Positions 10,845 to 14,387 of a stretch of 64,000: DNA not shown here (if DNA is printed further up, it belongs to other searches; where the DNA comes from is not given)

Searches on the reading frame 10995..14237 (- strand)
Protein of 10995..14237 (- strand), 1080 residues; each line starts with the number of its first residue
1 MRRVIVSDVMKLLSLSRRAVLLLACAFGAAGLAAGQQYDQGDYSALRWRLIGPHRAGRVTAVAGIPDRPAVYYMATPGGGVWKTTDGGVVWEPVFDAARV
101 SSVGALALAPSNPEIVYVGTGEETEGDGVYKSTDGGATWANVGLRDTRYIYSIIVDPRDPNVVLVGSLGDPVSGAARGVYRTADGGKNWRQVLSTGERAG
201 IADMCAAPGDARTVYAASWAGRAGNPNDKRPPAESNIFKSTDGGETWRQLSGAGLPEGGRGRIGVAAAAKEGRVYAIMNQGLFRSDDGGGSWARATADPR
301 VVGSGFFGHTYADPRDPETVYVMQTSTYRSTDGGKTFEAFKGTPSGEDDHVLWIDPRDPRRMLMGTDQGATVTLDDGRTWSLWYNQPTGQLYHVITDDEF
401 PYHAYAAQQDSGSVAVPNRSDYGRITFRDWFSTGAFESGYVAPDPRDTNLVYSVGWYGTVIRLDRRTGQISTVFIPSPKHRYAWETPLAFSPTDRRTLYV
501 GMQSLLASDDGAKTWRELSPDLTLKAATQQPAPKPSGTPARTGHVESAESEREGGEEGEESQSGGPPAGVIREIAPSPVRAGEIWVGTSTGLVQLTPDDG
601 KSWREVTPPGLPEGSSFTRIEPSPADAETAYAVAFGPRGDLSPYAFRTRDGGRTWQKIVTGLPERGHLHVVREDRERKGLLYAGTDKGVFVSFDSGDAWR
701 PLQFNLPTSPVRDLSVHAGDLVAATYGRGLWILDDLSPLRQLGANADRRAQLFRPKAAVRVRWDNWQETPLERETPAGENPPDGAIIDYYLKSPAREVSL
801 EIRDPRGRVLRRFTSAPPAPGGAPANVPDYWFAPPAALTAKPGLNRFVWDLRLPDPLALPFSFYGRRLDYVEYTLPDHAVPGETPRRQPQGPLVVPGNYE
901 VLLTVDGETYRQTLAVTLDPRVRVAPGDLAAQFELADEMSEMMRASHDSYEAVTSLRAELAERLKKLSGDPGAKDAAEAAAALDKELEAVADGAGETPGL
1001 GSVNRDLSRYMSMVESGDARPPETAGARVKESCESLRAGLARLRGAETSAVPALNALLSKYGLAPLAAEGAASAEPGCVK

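Call 11: search_protein_families(library=pfam, proteins=[window:10995-14237:-], max_evalue=0.001)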
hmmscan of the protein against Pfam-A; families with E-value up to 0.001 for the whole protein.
window:10995-14237:- (1080 aa): 4 families
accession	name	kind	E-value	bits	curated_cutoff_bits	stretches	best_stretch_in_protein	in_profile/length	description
PF15902.12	Sortilin-Vps10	-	1.6e-27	96.9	33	3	282-384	3-113/446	Sortilin, neurotensin receptor 3,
PF02012.26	BNR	-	6e-13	47.1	27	0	239-248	2-11/12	BNR/Asp-box repeat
PF14870.12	PSII_BNR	-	6.3e-09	35.9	27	0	235-340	38-140/303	Photosynthesis system II assembly factor YCF48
PF13088.12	BNR_2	-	2e-08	34.4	31.4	0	592-663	139-207/277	BNR repeat-like domain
